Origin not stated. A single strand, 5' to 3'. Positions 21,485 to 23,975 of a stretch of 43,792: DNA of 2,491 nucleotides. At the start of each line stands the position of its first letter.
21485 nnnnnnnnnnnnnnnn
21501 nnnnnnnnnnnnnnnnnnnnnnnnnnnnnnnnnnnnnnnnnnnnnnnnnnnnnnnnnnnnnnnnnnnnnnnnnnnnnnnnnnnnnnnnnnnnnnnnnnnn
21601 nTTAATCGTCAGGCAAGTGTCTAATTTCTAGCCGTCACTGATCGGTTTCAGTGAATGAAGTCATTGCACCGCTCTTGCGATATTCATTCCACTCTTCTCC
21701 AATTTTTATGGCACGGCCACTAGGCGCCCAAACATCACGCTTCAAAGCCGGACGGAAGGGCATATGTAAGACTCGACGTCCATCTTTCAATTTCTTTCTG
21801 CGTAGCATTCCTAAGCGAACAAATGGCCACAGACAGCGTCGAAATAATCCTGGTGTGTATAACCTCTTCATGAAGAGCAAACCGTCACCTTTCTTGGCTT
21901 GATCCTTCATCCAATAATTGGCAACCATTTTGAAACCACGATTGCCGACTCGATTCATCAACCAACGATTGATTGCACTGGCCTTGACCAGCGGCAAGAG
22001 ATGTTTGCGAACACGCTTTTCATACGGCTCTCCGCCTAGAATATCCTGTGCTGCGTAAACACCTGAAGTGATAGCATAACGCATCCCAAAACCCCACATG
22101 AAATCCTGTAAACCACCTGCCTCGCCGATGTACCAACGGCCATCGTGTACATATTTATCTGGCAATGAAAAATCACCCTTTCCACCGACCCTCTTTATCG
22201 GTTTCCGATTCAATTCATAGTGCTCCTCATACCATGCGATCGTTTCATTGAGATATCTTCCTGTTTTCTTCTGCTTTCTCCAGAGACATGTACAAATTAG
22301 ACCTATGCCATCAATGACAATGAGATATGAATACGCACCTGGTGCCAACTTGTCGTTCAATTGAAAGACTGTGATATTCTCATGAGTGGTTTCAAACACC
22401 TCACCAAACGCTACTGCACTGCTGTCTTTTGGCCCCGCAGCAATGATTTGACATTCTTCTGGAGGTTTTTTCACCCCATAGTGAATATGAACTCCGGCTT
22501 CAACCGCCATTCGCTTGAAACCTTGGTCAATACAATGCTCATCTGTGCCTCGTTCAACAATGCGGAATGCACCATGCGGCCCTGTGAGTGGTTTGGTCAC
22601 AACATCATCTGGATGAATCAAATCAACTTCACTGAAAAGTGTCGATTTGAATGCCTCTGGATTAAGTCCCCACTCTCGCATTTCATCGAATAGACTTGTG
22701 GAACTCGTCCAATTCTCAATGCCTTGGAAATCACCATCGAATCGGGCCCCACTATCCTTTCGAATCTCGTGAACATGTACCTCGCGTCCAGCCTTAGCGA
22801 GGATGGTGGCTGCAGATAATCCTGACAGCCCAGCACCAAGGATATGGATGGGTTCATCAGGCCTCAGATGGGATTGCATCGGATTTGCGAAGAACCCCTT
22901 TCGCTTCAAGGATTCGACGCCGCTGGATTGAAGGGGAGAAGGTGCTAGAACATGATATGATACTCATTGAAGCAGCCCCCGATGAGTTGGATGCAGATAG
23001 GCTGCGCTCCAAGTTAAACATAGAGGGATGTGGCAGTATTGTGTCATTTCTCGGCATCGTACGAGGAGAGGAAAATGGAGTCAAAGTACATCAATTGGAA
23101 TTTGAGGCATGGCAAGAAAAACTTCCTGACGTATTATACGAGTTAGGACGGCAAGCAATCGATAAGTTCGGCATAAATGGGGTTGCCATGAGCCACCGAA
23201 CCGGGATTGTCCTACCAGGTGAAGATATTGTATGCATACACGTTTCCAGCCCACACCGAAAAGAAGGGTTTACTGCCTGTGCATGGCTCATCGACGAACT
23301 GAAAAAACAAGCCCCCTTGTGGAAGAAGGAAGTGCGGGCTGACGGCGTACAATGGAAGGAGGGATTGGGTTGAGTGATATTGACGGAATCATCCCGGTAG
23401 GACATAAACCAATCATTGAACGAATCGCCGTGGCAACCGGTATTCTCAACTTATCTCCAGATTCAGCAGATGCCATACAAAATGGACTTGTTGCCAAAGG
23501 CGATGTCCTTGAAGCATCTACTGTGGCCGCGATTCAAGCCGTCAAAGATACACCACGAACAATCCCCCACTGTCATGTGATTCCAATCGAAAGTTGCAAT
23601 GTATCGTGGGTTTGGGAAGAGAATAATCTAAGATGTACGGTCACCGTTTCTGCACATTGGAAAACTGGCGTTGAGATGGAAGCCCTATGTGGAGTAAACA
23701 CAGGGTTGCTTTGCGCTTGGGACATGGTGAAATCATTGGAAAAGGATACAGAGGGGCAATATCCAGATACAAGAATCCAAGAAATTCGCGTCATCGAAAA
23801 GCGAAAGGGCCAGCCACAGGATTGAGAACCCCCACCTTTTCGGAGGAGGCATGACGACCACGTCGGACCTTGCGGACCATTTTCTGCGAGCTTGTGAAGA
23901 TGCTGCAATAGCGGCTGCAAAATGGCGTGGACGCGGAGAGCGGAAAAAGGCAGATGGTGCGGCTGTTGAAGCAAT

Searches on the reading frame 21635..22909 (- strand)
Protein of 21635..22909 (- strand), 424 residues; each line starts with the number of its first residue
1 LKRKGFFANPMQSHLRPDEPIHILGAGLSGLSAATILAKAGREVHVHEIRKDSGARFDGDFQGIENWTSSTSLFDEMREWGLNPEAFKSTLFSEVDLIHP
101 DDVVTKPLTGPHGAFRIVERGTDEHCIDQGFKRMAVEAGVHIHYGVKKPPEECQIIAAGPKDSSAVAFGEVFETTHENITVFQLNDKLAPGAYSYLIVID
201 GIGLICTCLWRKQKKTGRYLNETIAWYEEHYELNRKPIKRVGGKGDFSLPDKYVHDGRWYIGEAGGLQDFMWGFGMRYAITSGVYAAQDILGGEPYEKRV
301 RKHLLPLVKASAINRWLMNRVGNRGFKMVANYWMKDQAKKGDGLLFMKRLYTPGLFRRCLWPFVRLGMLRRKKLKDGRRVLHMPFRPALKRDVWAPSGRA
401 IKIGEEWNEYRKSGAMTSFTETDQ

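Call 50: search_protein_families(library=pfam, proteins=[window:21635-22909:-], max_evalue=0.001)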
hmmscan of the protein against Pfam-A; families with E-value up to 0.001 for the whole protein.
window:21635-22909:- (424 aa): 3 families
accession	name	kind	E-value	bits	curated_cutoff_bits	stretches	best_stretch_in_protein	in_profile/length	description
PF13450.12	NAD_binding_8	-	3.8e-06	27.5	21.9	1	23-56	1-34/68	NAD(P)-binding Rossmann-like domain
PF00070.33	Pyr_redox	-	0.00035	21.5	22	0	22-61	3-42/82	Pyridine nucleotide-disulphide oxidoreductase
PF03486.20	HI0933_like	-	0.00036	20.5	50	0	21-91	3-74/244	HI0933-like protein Rossmann domain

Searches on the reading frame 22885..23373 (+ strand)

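Call 71: search_protein_families(library=pfam, proteins=[window:22885-23373:+], max_evalue=0.001)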
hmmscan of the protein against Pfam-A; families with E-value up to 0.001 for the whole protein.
window:22885-23373:+ (162 aa): 1 family
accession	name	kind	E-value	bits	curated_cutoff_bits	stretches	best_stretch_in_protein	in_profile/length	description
PF02391.22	MoaE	-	1.1e-28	100.1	23.4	1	33-142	4-114/114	MoaE protein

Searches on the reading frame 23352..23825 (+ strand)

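Call 71: search_protein_families(library=pfam, proteins=[window:23352-23825:+], max_evalue=0.001)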
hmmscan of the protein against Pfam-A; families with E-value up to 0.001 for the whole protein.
window:23352-23825:+ (157 aa): 1 family
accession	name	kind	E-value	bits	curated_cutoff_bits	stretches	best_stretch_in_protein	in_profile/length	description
PF01967.27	MoaC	-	1e-40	139.4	27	1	15-153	3-136/136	MoaC family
